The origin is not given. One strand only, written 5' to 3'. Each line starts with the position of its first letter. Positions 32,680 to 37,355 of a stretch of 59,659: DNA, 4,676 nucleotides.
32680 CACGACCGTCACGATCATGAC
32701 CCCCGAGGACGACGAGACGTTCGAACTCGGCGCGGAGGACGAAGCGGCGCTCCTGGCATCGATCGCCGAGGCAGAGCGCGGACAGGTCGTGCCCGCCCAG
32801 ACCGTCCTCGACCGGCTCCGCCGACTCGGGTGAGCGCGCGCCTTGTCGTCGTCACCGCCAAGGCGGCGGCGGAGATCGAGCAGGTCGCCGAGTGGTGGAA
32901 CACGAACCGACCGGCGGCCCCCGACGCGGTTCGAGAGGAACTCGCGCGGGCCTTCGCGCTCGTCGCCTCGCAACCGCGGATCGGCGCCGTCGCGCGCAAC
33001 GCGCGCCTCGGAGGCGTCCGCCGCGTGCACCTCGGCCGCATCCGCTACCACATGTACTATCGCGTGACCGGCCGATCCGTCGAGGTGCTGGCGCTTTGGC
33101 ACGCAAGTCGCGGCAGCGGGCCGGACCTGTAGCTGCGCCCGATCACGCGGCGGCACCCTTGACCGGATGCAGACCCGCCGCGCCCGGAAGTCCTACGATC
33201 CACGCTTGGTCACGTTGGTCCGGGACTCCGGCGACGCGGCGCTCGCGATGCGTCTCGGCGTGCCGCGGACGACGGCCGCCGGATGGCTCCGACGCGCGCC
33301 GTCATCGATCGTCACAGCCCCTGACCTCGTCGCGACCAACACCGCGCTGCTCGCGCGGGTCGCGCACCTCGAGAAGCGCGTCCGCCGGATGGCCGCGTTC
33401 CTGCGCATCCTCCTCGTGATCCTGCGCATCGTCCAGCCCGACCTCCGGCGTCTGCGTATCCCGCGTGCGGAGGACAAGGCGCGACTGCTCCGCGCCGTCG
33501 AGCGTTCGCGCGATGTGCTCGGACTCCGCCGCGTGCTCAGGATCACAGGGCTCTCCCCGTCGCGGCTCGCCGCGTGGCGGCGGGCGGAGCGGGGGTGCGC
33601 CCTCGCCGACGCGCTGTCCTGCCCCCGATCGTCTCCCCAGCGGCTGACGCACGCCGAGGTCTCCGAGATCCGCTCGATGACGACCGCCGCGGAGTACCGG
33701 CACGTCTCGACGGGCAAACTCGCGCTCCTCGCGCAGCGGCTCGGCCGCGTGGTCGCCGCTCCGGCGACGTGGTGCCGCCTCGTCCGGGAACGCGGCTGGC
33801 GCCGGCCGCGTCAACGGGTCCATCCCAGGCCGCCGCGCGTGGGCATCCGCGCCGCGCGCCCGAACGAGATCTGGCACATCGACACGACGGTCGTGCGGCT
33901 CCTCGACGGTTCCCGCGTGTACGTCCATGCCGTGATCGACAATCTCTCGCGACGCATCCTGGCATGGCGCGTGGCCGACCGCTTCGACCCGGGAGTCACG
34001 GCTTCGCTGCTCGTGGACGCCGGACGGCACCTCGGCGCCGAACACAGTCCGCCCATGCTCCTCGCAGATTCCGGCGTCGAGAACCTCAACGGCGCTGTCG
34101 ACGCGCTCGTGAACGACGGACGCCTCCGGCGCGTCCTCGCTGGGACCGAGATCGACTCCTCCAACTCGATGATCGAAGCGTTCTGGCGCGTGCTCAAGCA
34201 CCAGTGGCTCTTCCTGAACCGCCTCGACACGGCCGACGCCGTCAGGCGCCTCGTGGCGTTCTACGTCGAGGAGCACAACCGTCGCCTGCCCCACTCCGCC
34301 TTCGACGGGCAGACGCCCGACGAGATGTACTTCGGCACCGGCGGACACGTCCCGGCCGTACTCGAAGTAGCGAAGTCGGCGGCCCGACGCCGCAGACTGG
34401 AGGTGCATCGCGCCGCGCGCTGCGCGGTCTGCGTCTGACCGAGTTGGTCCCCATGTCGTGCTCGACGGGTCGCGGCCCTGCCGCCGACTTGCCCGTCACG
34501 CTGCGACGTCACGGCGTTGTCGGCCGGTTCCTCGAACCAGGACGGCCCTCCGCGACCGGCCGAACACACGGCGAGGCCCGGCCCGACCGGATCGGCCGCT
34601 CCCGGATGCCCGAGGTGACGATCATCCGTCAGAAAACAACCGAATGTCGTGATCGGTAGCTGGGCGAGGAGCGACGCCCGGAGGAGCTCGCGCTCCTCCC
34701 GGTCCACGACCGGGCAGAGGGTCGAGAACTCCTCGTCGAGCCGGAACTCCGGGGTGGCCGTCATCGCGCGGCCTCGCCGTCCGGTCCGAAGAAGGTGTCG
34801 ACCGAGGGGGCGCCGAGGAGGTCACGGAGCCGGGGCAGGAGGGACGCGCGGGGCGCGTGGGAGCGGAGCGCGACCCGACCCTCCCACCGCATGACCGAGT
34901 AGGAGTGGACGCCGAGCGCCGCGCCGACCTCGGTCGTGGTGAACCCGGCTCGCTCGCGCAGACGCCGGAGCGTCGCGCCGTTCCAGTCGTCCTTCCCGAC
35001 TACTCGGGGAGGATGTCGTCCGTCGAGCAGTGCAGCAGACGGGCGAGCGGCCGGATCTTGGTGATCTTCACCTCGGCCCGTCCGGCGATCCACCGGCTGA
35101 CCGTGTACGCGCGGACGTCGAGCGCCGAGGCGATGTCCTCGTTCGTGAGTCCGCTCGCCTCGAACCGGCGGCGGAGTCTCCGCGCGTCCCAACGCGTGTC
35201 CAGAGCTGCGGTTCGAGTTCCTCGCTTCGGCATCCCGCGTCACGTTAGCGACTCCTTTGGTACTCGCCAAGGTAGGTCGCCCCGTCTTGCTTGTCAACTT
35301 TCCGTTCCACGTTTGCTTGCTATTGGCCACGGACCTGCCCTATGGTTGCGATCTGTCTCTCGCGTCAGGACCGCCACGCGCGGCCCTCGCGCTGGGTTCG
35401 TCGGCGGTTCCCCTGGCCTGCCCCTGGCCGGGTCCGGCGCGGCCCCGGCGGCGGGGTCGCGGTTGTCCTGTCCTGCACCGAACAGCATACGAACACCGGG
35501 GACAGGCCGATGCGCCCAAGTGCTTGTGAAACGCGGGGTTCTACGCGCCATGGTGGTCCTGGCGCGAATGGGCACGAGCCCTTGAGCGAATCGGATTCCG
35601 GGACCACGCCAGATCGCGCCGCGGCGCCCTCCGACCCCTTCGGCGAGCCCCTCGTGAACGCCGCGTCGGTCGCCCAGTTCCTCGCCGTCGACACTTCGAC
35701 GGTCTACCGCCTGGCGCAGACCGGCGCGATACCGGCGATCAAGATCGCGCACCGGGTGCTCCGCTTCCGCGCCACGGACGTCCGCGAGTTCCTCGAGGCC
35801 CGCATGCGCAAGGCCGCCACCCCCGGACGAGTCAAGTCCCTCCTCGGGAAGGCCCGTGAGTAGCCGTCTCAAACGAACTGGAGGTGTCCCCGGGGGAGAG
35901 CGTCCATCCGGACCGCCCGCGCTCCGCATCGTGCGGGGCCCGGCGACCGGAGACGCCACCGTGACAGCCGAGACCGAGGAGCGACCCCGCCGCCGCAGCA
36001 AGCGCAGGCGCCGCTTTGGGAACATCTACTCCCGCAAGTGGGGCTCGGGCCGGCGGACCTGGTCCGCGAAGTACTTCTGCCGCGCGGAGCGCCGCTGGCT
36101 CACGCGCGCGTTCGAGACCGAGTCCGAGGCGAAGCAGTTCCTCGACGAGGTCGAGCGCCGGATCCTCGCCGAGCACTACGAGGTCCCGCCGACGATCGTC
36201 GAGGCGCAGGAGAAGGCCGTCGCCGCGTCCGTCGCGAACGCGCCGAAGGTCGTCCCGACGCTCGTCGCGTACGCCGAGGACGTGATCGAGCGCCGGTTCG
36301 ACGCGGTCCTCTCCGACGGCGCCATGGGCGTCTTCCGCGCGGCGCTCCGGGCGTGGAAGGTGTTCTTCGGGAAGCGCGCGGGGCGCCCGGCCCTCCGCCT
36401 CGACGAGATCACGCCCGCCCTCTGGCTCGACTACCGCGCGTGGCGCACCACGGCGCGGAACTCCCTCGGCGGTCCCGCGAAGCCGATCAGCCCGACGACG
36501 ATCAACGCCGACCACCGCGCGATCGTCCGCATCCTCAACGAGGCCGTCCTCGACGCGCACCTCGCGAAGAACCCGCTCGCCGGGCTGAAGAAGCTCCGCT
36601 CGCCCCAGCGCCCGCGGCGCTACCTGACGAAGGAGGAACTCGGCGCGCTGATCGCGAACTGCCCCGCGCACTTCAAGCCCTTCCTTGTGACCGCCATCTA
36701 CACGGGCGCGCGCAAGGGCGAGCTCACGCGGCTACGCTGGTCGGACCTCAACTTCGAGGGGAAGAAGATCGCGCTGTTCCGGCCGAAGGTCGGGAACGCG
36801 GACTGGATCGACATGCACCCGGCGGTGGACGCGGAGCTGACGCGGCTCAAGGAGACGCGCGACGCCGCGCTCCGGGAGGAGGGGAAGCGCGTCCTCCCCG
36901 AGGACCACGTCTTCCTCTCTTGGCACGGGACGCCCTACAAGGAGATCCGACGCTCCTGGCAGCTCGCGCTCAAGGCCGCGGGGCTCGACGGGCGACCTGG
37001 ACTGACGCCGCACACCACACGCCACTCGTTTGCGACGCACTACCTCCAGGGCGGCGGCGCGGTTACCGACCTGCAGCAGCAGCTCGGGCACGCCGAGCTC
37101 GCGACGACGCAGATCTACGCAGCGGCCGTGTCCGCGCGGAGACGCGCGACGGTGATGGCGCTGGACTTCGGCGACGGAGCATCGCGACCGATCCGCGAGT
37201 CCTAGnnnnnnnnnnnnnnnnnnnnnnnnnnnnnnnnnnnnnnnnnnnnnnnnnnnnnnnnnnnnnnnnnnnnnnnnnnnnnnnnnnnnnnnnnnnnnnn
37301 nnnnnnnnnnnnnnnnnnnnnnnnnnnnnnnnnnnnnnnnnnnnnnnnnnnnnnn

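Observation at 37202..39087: Divergent trypsin-like protease / TIR-like (Cap12-PycTIR-type) gene pair carried as integrase cargo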

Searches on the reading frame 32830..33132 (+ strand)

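Call 61: search_protein_families(library=pfam, proteins=[window:32830-33132:+], max_evalue=0.001)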
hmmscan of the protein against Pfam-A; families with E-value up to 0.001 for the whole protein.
window:32830-33132:+ (100 aa): 1 family
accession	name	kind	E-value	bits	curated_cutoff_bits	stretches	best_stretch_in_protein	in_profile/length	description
PF05016.21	ParE_toxin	-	5e-11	43.5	23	1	6-94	1-87/89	ParE toxin of type II toxin-antitoxin system, parDE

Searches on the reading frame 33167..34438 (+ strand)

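Call 61: search_protein_families(library=pfam, proteins=[window:33167-34438:+], max_evalue=0.001)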
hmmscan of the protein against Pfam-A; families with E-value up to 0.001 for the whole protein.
window:33167-34438:+ (423 aa): 4 families
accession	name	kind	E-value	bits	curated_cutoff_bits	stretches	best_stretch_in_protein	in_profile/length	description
PF00665.32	rve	-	6e-11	43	32.6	1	230-306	2-78/102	Integrase core domain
PF13683.12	rve_3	-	2e-06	27.9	26.5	1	332-384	15-67/67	Integrase core domain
PF13610.12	DDE_Tnp_IS240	-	5.9e-06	26.9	27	1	235-364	3-127/139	DDE domain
PF24764.1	rva_4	-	0.00016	21.9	26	1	229-343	4-112/194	Integrase core domain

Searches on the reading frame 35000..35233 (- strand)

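Call 61: search_protein_families(library=pfam, proteins=[window:35000-35233:-], max_evalue=0.001)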
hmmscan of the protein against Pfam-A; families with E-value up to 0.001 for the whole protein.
window:35000-35233:- (77 aa): 3 families
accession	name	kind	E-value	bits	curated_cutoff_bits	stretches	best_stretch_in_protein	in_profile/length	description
PF13560.12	HTH_31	-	5e-08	33.6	27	1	17-73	3-60/64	Helix-turn-helix domain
PF01381.28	HTH_3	-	8.8e-08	32.5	23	1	20-74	1-55/55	Helix-turn-helix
PF13443.12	HTH_26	-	0.00017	22.2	22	1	19-75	1-58/63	Cro/C1-type HTH DNA-binding domain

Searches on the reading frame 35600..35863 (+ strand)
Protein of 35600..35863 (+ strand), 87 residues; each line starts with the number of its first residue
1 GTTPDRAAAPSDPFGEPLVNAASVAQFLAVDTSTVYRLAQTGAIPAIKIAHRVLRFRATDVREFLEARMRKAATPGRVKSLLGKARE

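Call 61: search_protein_families(library=pfam, proteins=[window:35600-35863:+], max_evalue=0.001)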
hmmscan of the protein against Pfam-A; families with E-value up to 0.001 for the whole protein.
window:35600-35863:+ (87 aa): 1 family
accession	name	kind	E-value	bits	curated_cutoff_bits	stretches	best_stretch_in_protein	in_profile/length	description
PF12728.13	HTH_17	-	5e-10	39.9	27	1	24-68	7-50/51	Helix-turn-helix domain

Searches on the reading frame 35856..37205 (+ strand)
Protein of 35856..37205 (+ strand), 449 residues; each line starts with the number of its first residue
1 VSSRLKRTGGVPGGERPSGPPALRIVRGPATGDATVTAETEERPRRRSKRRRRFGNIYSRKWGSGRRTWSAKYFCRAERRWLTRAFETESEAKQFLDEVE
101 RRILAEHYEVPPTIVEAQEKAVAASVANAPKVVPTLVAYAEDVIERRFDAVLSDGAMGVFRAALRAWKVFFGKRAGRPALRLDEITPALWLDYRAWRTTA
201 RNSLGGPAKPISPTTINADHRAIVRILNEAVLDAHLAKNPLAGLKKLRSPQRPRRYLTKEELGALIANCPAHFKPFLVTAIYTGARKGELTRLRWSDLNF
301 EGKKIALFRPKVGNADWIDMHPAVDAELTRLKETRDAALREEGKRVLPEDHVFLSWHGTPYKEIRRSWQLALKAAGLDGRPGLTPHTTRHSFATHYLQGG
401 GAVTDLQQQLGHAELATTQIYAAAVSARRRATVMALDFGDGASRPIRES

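Call 4: search_protein_families(library=pfam, proteins=[window:35856-37205:+], max_evalue=0.01)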
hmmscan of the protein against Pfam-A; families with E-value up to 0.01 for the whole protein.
window:35856-37205:+ (449 aa): 2 families
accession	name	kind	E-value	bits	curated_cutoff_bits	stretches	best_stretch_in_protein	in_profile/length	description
PF00589.27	Phage_integrase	-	1.3e-23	84.1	27.1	1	256-424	2-168/172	Phage integrase family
PF13102.12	Phage_int_SAM_5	-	9.9e-07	29.5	22.3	1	135-242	1-94/98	Phage integrase SAM-like domain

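Call 73: search_protein_families(library=phrogs, proteins=[window:35856-37205:+], max_evalue=0.001)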
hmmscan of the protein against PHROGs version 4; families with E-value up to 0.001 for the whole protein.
window:35856-37205:+ (449 aa): 7 families
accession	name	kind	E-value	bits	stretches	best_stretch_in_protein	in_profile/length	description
phrog_1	-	integration and excision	3.2e-58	199.4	1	46-436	103-447/611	integrase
phrog_216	-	integration and excision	1.1e-32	114.3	1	233-438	32-238/301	integrase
phrog_7269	-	integration and excision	3.4e-09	37.5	1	371-423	16-68/89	integrase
phrog_7244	-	integration and excision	5.9e-05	23.5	1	221-299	144-224/263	integrase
phrog_37709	-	unknown function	0.00045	21.2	0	217-312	21-115/116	-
phrog_23271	-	unknown function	0.00046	21.1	1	383-422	9-48/67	-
phrog_7685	-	integration and excision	0.00096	19.8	0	345-428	146-227/240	integrase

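Call 97: find_related_loci(query=window:35856-37205:+, collection=viral_contigs, flank=6000)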
Query window:35856-37205:+ (449 aa) in viral_contigs; peptide patterns used: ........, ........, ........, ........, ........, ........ (x = any residue, [..] = any of these).
15 stretches matched a pattern, but none encodes a relative of the query by tblastn (E <= 1e-3).
